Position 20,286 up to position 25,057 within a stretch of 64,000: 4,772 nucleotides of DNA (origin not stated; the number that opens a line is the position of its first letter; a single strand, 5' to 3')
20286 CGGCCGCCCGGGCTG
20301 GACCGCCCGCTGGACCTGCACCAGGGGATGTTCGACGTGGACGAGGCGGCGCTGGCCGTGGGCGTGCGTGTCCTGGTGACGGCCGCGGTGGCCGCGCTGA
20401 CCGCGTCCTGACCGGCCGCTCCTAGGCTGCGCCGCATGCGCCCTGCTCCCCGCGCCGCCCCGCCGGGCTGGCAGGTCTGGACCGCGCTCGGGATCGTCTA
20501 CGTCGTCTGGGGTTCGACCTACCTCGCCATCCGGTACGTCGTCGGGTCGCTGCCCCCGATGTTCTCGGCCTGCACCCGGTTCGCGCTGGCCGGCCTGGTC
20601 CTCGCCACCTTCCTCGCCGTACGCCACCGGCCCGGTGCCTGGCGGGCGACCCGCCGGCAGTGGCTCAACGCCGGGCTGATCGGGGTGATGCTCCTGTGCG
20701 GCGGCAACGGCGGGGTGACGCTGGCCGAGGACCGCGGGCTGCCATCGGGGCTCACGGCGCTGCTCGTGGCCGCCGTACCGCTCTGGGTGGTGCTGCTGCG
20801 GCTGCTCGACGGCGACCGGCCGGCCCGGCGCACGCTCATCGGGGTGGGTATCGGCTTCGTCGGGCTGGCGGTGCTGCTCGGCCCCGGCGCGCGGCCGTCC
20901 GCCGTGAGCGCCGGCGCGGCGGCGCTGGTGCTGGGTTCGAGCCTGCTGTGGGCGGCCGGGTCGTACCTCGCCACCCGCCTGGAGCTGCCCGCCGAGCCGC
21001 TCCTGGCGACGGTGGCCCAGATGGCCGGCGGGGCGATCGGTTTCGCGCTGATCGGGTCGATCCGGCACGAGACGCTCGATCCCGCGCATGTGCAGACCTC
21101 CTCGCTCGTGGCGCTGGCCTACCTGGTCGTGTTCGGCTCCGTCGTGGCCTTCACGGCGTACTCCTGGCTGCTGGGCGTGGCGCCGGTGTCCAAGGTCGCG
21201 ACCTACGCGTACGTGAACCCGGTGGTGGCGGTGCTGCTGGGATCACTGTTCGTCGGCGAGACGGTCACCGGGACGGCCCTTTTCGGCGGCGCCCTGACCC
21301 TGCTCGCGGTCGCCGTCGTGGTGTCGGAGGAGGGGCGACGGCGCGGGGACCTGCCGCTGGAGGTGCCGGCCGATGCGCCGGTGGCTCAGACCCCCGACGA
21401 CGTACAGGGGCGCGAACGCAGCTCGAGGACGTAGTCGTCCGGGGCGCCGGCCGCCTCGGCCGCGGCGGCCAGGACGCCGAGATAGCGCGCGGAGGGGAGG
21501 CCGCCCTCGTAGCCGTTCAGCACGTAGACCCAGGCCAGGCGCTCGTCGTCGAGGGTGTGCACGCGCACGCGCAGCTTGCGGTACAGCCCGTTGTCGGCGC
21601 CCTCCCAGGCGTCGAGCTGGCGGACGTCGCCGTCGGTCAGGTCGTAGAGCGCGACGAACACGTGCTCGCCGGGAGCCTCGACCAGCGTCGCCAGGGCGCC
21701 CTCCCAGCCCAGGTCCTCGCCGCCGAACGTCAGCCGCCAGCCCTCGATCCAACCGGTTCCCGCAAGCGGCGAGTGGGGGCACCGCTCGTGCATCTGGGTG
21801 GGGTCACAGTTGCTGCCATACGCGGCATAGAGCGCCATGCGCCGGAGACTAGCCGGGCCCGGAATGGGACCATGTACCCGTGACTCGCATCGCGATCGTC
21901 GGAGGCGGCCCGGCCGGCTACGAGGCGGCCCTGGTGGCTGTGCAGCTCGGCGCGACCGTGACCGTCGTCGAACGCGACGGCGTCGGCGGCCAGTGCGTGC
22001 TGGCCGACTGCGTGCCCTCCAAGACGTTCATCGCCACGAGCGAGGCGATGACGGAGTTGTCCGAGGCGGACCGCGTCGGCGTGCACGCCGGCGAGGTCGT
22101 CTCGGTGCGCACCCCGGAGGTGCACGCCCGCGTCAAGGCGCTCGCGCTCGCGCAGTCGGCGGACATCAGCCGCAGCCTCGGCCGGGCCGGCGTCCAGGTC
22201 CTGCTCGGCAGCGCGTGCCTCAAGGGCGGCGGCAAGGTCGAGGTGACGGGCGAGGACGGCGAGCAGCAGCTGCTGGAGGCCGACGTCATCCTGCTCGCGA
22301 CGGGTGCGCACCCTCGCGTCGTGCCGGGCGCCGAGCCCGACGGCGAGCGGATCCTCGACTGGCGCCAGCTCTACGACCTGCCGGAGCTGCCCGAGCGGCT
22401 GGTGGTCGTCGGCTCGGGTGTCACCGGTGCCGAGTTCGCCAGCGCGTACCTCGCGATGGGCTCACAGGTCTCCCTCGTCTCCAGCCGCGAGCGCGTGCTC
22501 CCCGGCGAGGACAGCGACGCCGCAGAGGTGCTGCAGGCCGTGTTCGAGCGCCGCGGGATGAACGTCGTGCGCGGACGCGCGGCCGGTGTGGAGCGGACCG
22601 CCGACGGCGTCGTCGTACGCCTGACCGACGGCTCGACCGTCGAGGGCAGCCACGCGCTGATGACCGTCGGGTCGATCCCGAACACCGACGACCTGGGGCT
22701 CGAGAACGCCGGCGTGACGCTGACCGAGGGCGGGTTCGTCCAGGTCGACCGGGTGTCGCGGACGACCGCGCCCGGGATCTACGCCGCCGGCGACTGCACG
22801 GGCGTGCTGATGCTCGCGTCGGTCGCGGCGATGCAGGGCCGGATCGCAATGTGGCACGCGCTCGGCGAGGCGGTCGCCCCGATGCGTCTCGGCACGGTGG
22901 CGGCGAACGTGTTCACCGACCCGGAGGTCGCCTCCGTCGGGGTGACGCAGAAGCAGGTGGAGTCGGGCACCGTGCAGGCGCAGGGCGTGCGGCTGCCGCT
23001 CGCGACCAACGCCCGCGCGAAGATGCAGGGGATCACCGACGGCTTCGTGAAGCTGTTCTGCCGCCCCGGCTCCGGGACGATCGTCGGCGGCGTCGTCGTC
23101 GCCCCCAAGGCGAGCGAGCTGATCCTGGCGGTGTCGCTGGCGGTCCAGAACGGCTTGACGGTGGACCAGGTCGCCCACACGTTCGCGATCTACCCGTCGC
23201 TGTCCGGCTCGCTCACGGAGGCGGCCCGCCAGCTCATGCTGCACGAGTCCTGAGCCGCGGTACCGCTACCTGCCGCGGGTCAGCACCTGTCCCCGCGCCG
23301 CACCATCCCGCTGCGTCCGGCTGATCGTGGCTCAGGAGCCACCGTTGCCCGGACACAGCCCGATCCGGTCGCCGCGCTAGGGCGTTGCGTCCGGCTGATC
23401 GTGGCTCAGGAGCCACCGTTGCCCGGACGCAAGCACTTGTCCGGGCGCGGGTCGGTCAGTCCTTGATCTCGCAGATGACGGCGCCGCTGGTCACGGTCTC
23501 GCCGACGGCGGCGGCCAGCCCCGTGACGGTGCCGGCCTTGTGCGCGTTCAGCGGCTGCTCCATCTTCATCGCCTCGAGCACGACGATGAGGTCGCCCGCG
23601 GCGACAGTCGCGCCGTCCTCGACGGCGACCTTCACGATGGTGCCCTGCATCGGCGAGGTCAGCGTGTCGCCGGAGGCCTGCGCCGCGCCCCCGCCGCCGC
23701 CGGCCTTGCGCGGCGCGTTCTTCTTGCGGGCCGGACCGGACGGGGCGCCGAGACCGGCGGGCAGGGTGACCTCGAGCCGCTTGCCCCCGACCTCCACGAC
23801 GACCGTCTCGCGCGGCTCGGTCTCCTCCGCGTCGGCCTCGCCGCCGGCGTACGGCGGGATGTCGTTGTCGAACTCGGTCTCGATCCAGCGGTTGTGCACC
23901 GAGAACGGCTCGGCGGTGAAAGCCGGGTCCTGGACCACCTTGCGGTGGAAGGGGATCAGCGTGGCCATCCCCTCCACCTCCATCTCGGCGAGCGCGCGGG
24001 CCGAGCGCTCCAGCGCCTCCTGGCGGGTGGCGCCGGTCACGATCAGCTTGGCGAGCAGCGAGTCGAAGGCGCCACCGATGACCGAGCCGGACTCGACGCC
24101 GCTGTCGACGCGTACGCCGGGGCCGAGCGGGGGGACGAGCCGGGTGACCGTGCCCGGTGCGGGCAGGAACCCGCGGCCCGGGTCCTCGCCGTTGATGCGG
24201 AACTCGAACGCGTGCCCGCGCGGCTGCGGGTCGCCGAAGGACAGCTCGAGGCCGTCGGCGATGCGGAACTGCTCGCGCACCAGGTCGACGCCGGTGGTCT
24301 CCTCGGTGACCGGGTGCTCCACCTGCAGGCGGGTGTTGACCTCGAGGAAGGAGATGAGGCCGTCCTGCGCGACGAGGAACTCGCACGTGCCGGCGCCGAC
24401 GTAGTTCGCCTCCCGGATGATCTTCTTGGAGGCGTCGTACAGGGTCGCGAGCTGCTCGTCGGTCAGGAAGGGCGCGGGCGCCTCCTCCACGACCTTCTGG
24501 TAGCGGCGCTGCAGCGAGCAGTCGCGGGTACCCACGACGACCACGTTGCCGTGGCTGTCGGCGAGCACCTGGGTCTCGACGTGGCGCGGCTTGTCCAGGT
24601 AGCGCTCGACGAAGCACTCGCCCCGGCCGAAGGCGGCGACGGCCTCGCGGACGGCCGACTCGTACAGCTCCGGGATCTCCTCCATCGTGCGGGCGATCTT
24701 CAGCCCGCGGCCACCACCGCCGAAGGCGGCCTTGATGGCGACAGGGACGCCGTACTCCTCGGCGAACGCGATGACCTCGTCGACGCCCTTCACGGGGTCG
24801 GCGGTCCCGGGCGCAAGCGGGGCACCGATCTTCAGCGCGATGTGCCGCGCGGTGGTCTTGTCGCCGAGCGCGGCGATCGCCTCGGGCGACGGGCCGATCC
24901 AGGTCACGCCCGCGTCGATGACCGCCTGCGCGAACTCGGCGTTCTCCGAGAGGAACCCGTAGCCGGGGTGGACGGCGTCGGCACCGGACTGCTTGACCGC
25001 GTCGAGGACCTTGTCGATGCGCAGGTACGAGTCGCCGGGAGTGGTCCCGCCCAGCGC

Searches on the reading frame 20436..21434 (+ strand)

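Call 66: search_protein_families(library=pfam, proteins=[window:20436-21434:+], max_evalue=0.00001)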
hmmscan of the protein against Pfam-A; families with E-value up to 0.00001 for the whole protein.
window:20436-21434:+ (332 aa): 1 family
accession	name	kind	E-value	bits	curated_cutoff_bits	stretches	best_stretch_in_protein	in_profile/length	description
PF00892.27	EamA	-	5.2e-27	95.2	28.2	2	162-296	4-134/135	EamA-like transporter family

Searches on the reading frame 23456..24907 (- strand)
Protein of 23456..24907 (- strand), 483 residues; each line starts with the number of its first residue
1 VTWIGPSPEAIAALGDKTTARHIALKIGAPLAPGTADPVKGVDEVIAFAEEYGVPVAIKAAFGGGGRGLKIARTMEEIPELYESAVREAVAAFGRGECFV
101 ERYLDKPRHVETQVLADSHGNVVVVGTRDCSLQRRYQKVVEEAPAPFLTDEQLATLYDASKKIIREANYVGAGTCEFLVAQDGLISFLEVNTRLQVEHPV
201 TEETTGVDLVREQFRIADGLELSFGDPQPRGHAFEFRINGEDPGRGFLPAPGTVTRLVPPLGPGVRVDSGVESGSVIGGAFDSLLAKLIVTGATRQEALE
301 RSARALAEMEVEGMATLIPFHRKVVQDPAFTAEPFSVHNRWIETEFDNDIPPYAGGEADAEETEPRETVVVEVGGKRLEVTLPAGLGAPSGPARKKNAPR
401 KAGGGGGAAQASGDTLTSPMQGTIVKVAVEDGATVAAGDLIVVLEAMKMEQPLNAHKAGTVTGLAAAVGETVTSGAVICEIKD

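Call 66: search_protein_families(library=pfam, proteins=[window:23456-24907:-], max_evalue=0.00001)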
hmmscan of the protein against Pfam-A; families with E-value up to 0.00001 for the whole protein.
window:23456-24907:- (483 aa): 6 families
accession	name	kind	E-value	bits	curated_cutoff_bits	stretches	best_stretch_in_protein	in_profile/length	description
PF02786.22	CPSase_L_D2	-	1.1e-77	260.7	19.8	1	16-223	1-209/211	Carbamoyl-phosphate synthase L chain, ATP binding domain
PF02785.25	Biotin_carb_C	-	1.6e-33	115.5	32.4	1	235-337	1-103/108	Biotin carboxylase C-terminal domain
PF00364.28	Biotin_lipoyl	-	1.1e-17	64.1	22.1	1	415-481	2-73/73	Biotin-requiring enzyme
PF02222.28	ATP-grasp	-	7.3e-07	29.4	27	1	40-193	17-162/179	ATP-grasp domain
PF07478.18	Dala_Dala_lig_C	-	5.5e-06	26.5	24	1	47-192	30-174/204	D-ala D-ala ligase C-terminus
PF13533.13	Biotin_lipoyl_2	-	8.9e-06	25.9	29.8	0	415-445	2-32/32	Biotin-lipoyl like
